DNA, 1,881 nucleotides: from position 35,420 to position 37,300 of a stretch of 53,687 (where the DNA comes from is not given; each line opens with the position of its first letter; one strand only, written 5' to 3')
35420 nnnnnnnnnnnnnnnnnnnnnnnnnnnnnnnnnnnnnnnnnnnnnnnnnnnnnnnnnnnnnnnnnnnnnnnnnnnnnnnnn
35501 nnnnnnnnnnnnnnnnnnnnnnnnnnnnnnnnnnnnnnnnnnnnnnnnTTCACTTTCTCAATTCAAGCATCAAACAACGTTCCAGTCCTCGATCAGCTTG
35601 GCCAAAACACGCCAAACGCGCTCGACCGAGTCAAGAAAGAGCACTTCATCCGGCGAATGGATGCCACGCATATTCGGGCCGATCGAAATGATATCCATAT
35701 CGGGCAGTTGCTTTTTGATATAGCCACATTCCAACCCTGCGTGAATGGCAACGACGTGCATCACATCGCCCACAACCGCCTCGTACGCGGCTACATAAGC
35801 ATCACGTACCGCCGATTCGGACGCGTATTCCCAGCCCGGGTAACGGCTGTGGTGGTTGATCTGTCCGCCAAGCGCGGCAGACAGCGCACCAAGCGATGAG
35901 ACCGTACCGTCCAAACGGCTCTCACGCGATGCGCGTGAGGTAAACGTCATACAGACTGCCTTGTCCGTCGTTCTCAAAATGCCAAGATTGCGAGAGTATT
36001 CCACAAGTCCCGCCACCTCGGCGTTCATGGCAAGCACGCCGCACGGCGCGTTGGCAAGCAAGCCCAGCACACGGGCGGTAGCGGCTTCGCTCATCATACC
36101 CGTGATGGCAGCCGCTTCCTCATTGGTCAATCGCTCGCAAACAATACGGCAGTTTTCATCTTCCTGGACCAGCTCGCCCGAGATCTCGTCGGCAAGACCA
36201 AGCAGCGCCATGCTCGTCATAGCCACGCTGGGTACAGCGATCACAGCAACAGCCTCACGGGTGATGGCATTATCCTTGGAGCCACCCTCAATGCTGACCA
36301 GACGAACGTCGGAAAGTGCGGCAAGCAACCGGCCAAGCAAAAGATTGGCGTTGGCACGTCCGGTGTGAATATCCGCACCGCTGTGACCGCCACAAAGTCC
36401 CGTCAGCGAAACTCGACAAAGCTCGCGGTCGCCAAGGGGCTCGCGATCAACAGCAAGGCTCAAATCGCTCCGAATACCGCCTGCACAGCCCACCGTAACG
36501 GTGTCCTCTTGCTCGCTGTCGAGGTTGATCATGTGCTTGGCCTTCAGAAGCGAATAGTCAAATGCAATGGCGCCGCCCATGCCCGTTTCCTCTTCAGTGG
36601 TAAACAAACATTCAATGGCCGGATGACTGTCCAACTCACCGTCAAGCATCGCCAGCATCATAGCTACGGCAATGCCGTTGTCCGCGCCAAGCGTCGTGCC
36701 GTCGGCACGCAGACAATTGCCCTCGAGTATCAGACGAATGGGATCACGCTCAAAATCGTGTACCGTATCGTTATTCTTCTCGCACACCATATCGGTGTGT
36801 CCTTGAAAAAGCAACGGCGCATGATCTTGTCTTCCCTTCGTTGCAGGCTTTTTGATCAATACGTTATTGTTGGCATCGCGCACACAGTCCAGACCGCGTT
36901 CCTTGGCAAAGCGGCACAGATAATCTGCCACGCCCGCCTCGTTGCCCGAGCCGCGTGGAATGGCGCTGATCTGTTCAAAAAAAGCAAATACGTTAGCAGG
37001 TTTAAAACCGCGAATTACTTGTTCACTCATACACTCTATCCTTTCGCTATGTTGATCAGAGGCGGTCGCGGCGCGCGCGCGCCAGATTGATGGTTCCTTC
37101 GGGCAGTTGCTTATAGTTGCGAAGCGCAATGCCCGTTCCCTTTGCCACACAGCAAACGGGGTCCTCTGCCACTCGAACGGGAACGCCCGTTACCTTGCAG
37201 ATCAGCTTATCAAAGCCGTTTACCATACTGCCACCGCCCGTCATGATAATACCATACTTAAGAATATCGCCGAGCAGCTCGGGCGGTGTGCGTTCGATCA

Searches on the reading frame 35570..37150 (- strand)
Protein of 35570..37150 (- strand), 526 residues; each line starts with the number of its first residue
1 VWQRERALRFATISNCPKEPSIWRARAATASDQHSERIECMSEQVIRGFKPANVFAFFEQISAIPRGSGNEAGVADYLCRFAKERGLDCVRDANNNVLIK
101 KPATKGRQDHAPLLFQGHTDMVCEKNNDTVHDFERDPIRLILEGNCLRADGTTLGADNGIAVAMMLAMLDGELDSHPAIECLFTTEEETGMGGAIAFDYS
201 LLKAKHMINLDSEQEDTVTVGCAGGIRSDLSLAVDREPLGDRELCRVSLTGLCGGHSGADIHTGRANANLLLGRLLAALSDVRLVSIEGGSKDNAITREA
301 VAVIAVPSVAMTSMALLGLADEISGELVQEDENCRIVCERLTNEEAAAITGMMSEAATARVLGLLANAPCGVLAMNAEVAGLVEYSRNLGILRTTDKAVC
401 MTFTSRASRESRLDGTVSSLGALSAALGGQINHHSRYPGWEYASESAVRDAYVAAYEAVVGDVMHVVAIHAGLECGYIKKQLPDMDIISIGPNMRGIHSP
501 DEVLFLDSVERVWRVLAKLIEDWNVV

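Call 3: search_protein_families(library=pfam, proteins=[window:35570-37150:-], max_evalue=1)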
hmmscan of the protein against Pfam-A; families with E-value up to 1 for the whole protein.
window:35570-37150:- (526 aa): 5 families
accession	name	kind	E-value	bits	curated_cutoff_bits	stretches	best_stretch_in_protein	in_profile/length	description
PF01546.33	Peptidase_M20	-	4.7e-14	53.2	24.6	1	114-521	1-205/206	Peptidase family M20/M25/M40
PF07687.19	M20_dimer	-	4.9e-07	30.1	21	1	248-308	2-82/107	Peptidase dimerisation domain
PF04389.22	Peptidase_M28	-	0.0016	18.7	21.3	1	105-212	7-94/193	Peptidase family M28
PF05343.19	Peptidase_M42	-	0.0016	18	23.2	1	157-211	134-189/292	M42 glutamyl aminopeptidase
PF00438.25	S-AdoMet_synt_N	-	0.0077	17.2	33.1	1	320-359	22-61/99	S-adenosylmethionine synthetase, N-terminal domain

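Call 4: search_protein_families(library=ncbifam, proteins=[window:35570-37150:-], max_evalue=1)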
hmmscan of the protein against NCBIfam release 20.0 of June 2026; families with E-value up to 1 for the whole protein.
window:35570-37150:- (526 aa): 16 families
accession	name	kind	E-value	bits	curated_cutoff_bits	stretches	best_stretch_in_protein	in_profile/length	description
TIGR01893.1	aa-his-dipept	subfamily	2.2e-149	498.2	343.75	1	50-522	2-476/478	beta-Ala-His dipeptidase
NF011600.0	PRK15026.1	equivalog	8.8e-104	347.9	991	1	49-521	7-480/485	cytosol nonspecific dipeptidase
TIGR01883.1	PepT-like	hypoth_equivalog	6.4e-14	51.7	274.25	1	54-214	2-160/361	peptidase T-like protein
NF009920.0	PRK13381.1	subfamily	2.1e-06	26.8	293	1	115-212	101-202/412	peptidase T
NF005306.0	PRK06837.1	subfamily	3.7e-06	26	376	1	439-523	338-421/427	ArgE/DapE family deacylase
NF006365.0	PRK08588.1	subfamily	4.9e-06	26.1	289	1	58-197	13-149/383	succinyl-diaminopimelate desuccinylase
NF003976.0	PRK05469.1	subfamily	7e-06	25.1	255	1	119-214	102-201/409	tripeptide aminopeptidase PepT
NF006596.0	PRK09133.1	subfamily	4.8e-05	22.1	349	1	104-213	96-205/474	hypothetical protein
NF009557.0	PRK13009.1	equivalog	0.00028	20.1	284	1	61-189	12-136/377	succinyl-diaminopimelate desuccinylase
NF004809.0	PRK06156.1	equivalog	0.00092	18.3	438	1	74-305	130-317/573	dipeptidase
NF003367.0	PRK04443.1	equivalog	0.0012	18.3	363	1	56-227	11-159/349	[LysW]-lysine hydrolase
NF005373.0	PRK06915.1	equivalog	0.0025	16.8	428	1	103-195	86-176/422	peptidase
TIGR01902.1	dapE-lys-deAc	subfamily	0.004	16.4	163.1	1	57-227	2-155/340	N-acetyl-ornithine/N-acetyl-lysine deacetylase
NF006326.0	PRK08554.1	equivalog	0.0082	15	354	1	112-195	73-151/446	peptidase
NF009555.0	PRK13004.1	equivalog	0.011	14.7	321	1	52-152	15-108/399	YgeY family selenium metabolism-linked hydrolase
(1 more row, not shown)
